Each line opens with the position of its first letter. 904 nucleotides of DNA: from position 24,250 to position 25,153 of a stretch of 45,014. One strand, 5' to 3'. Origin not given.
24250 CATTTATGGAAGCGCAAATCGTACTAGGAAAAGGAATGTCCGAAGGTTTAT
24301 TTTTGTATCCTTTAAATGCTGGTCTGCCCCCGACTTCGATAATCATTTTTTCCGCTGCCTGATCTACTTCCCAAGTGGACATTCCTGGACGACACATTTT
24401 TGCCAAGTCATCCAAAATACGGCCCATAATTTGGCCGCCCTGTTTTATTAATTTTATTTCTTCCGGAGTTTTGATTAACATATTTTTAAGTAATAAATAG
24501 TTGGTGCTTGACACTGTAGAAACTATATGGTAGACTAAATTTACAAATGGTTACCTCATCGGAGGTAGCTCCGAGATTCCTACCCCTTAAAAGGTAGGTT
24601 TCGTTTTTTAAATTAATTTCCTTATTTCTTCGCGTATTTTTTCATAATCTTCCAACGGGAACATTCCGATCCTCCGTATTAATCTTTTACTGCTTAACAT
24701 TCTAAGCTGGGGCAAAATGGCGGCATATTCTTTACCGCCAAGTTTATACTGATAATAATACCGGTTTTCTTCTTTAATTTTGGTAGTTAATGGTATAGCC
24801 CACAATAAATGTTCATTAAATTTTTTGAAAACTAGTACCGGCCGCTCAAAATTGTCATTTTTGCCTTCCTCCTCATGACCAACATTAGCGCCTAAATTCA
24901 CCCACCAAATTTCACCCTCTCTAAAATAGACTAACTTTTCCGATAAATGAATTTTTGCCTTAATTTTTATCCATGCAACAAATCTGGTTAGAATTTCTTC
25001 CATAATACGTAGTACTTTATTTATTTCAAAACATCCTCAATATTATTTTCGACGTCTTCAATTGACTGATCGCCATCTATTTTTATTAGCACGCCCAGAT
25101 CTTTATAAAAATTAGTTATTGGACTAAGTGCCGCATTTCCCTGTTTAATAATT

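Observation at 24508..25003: Solitary MazF/PemK-like toxin gene inserted between adk and map in the ribosomal operon, facing a convergent small-RNA candidate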

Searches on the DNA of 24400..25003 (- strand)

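Call 7: search_rna_families(source=window, start=24400, end=24700, threshold=evalue, max_evalue=10, show_alignments=3)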
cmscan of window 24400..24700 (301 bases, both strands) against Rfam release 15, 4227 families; matches with E-value up to 10: 5.
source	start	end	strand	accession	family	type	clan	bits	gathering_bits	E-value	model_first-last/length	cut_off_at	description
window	24577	24631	-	RF03055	RAGATH-30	Gene; sRNA;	-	17.1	59.5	0.6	1-59/59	no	RAGATH-30 RNA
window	24466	24576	+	RF01437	S_pombe_snR10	Gene; snRNA; snoRNA; HACA-box;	CL00031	16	50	8.6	1-167/167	no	small nucleolar RNA snR10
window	24466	24490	+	RF01748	nuoG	Cis-reg;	-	14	33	1.6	1-43/43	no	nuoG RNA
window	24400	24523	-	RF04128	MIR8562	Gene; miRNA;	-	13.4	211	3.8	1-151/242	3'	MIR8562 microRNA precursor family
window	24416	24462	-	RF02677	NsiR4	Gene; sRNA;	-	10.8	40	7.8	1-65/65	no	Nitrogen stress-induced RNA 4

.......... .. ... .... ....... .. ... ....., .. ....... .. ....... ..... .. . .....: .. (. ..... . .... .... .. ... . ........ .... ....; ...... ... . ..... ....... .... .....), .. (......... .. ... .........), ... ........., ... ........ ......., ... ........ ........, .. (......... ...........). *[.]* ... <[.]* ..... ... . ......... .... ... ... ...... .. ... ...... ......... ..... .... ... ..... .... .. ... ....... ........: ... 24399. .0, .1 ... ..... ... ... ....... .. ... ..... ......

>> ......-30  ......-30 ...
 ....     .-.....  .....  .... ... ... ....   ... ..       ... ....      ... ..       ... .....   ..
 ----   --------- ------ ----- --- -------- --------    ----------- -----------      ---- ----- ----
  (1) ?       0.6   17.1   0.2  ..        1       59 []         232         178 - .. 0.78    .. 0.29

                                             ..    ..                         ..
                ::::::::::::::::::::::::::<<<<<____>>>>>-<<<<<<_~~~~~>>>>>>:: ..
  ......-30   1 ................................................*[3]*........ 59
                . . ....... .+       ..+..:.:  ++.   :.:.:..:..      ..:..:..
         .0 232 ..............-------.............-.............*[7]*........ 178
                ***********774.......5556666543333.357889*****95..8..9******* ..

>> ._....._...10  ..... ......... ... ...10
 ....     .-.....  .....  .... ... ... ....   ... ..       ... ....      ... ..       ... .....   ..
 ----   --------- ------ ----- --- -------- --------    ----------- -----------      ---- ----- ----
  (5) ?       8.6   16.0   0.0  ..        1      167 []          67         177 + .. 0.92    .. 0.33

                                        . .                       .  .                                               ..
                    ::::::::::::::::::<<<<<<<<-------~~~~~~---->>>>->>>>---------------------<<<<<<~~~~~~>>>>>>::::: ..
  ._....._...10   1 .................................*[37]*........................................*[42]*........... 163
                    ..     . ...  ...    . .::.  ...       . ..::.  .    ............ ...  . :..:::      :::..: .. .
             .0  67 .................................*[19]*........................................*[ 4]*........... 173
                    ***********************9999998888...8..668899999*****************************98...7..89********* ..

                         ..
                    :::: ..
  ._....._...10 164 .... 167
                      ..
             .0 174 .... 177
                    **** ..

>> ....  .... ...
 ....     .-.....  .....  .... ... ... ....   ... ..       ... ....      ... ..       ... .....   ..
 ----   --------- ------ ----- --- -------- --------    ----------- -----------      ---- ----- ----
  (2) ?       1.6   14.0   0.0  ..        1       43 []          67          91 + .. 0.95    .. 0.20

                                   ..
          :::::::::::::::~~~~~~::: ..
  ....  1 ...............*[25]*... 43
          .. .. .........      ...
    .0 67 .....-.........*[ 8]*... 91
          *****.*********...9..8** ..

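Call 33: search_rna_families(sources=[L001, L004, L005, L006, L012, L018, L019, L025, L032, L035, L040, L043, L047, L050, L055, L061, L066, L073, L076, L086], threshold=gathering)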
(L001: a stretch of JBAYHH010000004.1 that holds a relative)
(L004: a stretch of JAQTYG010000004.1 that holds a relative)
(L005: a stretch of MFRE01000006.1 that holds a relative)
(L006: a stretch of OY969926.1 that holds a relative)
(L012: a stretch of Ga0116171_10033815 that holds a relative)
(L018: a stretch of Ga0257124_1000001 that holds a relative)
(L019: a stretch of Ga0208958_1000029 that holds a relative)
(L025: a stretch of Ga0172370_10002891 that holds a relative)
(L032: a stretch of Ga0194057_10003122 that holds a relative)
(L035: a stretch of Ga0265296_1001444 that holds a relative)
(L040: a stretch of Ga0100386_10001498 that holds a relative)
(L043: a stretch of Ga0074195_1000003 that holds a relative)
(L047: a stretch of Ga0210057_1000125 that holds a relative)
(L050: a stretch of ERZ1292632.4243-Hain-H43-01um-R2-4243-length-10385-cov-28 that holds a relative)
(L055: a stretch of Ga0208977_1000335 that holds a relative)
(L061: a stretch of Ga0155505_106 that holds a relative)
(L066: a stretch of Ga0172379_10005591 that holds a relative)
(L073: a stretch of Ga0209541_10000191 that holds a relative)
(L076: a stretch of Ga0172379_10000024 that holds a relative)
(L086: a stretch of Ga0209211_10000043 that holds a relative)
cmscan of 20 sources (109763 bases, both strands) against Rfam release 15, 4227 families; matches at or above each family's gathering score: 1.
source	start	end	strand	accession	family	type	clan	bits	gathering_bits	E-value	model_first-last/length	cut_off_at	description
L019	286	374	+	RF00005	tRNA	Gene; tRNA;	CL00001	54.7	29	9e-09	1-71/71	no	tRNA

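Call 39: build_rna_model(alignment_id=A2, structure=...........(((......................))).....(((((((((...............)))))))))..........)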
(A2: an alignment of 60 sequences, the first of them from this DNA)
Model R1 built from alignment A2 (60 sequences, 87 columns); structure: as given.
model positions 65; base pairs 12; branch points 1; effective number of sequences 29.66; information 0.863 bits per position. Calibrated on 0.2 Mb of random sequence (short: E-values are rough).
structure used (alignment columns):
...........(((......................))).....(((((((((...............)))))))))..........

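Call 41: search_with_rna_model(model_id=R1, sources=[window, L001, L002, L003, L004, L005, L006, L007, L008, L009, L010, L011, L012, L013, L014, L015, L016, L017, L018, L019, L020, L021, L022, L023, L024, L025, L026, L027, L028, L029, L030, L031, L032, L033, L034, L035, L036, L037, L038, L039, L040, L041, L042, L043, L044, L045, L046, L047, L048, L049, L050, L051, L052, L053, L054, L055, L056, L057, L058, L059, L060, L061, L062, L063, L064, L065, L066, L067, L068, L069, L070, L071, L072, L073, L074, L075, L076, L077, L078, L079, L080, L081, L082, L083, L084, L085, L086], max_evalue=1, make_alignment=true)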
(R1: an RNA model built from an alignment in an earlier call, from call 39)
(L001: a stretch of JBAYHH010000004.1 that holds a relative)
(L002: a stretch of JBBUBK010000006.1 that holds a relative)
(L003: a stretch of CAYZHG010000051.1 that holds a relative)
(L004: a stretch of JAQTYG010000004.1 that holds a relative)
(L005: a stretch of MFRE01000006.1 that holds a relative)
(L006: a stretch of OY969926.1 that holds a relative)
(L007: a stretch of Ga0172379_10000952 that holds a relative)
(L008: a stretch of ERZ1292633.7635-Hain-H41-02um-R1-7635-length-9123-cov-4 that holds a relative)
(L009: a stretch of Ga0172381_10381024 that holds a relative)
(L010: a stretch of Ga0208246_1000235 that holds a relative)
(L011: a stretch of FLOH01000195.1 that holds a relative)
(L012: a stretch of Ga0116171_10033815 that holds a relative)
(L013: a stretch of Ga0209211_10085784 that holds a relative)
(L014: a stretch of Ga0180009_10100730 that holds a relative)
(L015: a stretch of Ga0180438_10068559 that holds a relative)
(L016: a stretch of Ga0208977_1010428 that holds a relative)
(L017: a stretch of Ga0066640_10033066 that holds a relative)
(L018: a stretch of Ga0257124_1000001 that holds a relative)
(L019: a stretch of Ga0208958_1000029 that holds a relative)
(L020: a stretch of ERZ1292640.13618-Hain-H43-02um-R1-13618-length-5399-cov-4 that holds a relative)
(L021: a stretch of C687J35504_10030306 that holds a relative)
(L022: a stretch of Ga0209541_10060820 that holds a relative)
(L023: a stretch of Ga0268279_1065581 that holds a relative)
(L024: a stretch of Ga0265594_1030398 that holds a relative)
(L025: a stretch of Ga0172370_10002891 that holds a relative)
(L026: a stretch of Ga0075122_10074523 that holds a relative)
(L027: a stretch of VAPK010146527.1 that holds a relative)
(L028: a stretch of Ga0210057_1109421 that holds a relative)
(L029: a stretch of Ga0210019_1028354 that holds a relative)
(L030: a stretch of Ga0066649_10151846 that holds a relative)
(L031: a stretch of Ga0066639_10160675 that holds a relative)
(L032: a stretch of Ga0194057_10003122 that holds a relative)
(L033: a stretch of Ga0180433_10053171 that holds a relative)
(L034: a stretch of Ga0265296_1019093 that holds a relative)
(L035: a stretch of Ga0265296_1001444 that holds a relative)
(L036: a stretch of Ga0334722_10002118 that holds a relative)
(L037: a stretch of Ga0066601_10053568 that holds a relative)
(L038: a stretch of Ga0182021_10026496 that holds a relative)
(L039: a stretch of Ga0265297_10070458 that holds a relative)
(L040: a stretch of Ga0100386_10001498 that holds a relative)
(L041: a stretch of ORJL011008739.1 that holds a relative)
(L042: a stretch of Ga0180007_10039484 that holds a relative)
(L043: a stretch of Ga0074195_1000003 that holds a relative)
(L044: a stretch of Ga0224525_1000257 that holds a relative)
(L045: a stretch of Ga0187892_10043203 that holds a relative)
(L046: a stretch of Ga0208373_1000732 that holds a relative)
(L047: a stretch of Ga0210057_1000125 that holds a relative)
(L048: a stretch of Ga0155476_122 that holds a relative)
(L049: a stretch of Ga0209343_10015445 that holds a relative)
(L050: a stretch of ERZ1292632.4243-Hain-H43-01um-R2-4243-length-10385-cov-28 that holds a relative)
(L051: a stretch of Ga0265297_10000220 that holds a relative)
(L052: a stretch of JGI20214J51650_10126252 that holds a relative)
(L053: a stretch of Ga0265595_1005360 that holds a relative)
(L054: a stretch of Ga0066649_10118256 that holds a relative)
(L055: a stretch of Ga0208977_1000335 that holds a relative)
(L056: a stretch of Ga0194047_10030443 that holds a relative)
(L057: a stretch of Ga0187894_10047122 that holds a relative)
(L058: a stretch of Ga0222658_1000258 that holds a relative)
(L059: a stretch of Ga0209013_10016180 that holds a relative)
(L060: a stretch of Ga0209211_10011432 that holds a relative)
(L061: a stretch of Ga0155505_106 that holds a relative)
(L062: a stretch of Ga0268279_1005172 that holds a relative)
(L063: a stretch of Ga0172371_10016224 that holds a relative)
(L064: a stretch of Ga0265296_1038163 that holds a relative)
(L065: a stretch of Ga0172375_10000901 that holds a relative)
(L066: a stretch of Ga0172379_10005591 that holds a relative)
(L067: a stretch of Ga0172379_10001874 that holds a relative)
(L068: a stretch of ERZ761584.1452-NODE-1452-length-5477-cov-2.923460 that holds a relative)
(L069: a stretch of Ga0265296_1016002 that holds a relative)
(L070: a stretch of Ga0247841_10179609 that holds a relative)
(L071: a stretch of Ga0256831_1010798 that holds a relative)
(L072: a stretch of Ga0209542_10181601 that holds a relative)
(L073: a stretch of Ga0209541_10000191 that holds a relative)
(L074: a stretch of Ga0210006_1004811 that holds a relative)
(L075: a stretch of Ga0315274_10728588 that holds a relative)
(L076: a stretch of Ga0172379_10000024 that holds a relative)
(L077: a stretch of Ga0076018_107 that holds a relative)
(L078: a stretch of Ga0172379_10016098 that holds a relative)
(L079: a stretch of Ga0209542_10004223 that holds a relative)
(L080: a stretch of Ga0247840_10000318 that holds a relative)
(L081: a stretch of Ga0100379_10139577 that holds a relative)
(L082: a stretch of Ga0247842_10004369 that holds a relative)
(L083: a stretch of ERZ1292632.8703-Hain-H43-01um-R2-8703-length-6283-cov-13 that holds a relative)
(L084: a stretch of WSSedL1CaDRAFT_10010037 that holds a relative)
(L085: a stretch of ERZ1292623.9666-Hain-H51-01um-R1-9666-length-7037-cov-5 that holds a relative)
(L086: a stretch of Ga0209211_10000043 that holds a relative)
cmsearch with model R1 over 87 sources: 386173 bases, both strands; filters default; matches with E-value up to 1: 88.
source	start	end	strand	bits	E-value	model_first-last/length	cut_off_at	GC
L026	841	897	-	71.9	1.9e-16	1-65/65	no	0.47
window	24540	24609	+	69.2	1.2e-15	1-65/65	no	0.41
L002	3392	3459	-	69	1.2e-15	1-65/65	no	0.43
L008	2892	2959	-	69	1.2e-15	1-65/65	no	0.43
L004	3395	3464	-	68.8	1.5e-15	1-65/65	no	0.49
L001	3396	3465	-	68.5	1.7e-15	1-65/65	no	0.44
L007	2896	2965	-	68.5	1.7e-15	1-65/65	no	0.44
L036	2872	2926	-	66.9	5e-15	1-65/65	no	0.49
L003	3396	3465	-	65.3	1.4e-14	1-65/65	no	0.43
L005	3395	3464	-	65.2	1.5e-14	1-65/65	no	0.43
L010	2895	2964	-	65.2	1.5e-14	1-65/65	no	0.43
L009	906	976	-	65.2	1.5e-14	1-65/65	no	0.44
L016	2036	2102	-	63.5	4.5e-14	1-65/65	no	0.43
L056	699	748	-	63.1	5.7e-14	1-65/65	no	0.5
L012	2203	2272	-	61.2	2e-13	1-65/65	no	0.41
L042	689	744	-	60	4.3e-13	1-65/65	no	0.46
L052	1680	1733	-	58.8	9.2e-13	1-65/65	no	0.52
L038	615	664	-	58.8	9.6e-13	1-65/65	no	0.56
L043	2872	2921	-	58.8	9.6e-13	1-65/65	no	0.56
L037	1115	1168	-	58.7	9.8e-13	1-65/65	no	0.52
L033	594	675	-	58.5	1.1e-12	1-65/65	no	0.43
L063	2886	2942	-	58.5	1.2e-12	1-65/65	no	0.51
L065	2886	2942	-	58.5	1.2e-12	1-65/65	no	0.51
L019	2892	2945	-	58.1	1.4e-12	1-65/65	no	0.5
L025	2896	2951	-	57.7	1.9e-12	1-65/65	no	0.54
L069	1663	1715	-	56.5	4.1e-12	1-65/65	no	0.51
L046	2892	2961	-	56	5.6e-12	1-65/65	no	0.47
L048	2892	2961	-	56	5.6e-12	1-65/65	no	0.47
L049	2892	2961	-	56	5.6e-12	1-65/65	no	0.47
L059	2898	2950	-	56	5.8e-12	1-65/65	no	0.43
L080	2874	2926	-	55.5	8.1e-12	1-65/65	no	0.49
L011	2889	2959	-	55.4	8.2e-12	1-65/65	no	0.41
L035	2873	2951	-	55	1.1e-11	1-65/65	no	0.46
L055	2898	2952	-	54.1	2e-11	1-65/65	no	0.47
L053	723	786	-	53.9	2.3e-11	1-65/65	no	0.45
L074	1450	1510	-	53.9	2.3e-11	1-65/65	no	0.44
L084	2385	2443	-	53.8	2.4e-11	1-65/65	no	0.56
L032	2871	2926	-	53.3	3.3e-11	1-65/65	no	0.45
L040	2896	2963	-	52.7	4.9e-11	1-65/65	no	0.43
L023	781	843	-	52.5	5.5e-11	1-65/65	no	0.46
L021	1389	1446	-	51.8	8.5e-11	1-65/65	no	0.52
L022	956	1013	-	51.8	8.5e-11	1-65/65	no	0.52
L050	2902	2950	-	51.6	9.5e-11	1-65/65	no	0.57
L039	1676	1724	-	51.4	1.1e-10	1-65/65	no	0.53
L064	863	931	-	51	1.4e-10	1-65/65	no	0.42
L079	2865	2917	-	49.2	4.7e-10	1-65/65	no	0.55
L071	2535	2594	-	48.9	5.5e-10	1-65/65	no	0.52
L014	940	1004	-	48.8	6.1e-10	1-65/65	no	0.4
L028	1188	1251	-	48.6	7e-10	1-65/65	no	0.55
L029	2897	2960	-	48.6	7e-10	1-65/65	no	0.55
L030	869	932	-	48.6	7e-10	1-65/65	no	0.55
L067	2889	2950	-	48.3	8.4e-10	1-65/65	no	0.44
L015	2875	2945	-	48.2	8.8e-10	1-65/65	no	0.46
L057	1915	1968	-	48.1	9.3e-10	1-65/65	no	0.48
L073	2889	2950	-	47.7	1.2e-09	1-65/65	no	0.52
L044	1664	1715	-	47.5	1.4e-09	1-65/65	no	0.54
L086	2865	2917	-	46.4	2.9e-09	1-65/65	no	0.57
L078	2893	2953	-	45.9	4e-09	1-65/65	no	0.48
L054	652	714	-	45.7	4.4e-09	1-65/65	no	0.57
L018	2896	2965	-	44.7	8.5e-09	1-65/65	no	0.49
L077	2866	2917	-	44.3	1.1e-08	1-65/65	no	0.56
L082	2877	2940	-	43.6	1.8e-08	1-65/65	no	0.52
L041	1135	1187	-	43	2.6e-08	1-65/65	no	0.51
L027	1398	1461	-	42.8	2.9e-08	1-65/65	no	0.44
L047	2899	2962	-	42.8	3e-08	1-65/65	no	0.45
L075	855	923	-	40.5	1.3e-07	1-65/65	no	0.46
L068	2901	2961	-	40.4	1.4e-07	1-65/65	no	0.54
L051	2881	2946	-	40.2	1.5e-07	1-65/65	no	0.52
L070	1061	1127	-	39.9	1.9e-07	1-65/65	no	0.43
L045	2891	2951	-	39.5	2.4e-07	1-65/65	no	0.51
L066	2897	2954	-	38.6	4.4e-07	1-65/65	no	0.43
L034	2302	2363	-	38.3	5.3e-07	1-65/65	no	0.45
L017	557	608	-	38.1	6.2e-07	1-65/65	no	0.44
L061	2882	2942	-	37.5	8.9e-07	1-65/65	no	0.52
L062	2067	2138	-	37.3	1e-06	1-65/65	no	0.36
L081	1291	1357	-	35.6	3.1e-06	1-65/65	no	0.45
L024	2180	2226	-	35.4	3.5e-06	25-65/65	5'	0.47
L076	2877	2939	-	34.7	5.4e-06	1-65/65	no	0.56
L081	789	854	-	32.5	2.3e-05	1-65/65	no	0.42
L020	824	877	-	32.1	2.9e-05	1-65/65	no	0.5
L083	2821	2880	-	30.1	0.0001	1-65/65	no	0.5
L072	805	860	-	29.7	0.00014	1-65/65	no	0.55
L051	1234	1296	-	26.7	0.00095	1-65/65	no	0.51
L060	2890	2970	-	26.2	0.0013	1-65/65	no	0.54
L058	2895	2964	-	22.1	0.018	1-65/65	no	0.5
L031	1263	1333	-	18.5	0.19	1-65/65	no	0.49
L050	2900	2945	+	17.7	0.33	1-65/65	no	0.59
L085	2866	2916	-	17.5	0.36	1-65/65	no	0.53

Alignment A3: 88 matches aligned to the model, 123 columns, each read 5' to 3' on its own strand. Consensus structure (alignment columns), stored with it:
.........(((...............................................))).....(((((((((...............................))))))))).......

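Call 47: search_with_rna_model(model_id=R1, sources=[L087, L088, L089, L090, L006], max_evalue=10, show_alignments=3)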
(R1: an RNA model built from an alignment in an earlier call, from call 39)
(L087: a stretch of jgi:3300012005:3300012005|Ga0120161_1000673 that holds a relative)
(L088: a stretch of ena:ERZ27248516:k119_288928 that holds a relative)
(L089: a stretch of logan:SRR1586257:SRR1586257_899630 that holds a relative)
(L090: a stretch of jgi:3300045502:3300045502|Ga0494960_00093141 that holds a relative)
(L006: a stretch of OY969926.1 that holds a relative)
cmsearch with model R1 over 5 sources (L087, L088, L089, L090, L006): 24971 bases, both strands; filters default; matches with E-value up to 10: 7.
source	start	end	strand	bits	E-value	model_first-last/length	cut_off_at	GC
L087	4338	4398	-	36.4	1.2e-07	1-65/65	no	0.41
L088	3932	3992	-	36.4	1.2e-07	1-65/65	no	0.41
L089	1421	1481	-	36.4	1.2e-07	1-65/65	no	0.41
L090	500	551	-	34.1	5.3e-07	1-65/65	no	0.56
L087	3382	3441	-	33.3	8.5e-07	1-65/65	no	0.48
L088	2976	3035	-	33.3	8.5e-07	1-65/65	no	0.48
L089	465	524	-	33.3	8.5e-07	1-65/65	no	0.48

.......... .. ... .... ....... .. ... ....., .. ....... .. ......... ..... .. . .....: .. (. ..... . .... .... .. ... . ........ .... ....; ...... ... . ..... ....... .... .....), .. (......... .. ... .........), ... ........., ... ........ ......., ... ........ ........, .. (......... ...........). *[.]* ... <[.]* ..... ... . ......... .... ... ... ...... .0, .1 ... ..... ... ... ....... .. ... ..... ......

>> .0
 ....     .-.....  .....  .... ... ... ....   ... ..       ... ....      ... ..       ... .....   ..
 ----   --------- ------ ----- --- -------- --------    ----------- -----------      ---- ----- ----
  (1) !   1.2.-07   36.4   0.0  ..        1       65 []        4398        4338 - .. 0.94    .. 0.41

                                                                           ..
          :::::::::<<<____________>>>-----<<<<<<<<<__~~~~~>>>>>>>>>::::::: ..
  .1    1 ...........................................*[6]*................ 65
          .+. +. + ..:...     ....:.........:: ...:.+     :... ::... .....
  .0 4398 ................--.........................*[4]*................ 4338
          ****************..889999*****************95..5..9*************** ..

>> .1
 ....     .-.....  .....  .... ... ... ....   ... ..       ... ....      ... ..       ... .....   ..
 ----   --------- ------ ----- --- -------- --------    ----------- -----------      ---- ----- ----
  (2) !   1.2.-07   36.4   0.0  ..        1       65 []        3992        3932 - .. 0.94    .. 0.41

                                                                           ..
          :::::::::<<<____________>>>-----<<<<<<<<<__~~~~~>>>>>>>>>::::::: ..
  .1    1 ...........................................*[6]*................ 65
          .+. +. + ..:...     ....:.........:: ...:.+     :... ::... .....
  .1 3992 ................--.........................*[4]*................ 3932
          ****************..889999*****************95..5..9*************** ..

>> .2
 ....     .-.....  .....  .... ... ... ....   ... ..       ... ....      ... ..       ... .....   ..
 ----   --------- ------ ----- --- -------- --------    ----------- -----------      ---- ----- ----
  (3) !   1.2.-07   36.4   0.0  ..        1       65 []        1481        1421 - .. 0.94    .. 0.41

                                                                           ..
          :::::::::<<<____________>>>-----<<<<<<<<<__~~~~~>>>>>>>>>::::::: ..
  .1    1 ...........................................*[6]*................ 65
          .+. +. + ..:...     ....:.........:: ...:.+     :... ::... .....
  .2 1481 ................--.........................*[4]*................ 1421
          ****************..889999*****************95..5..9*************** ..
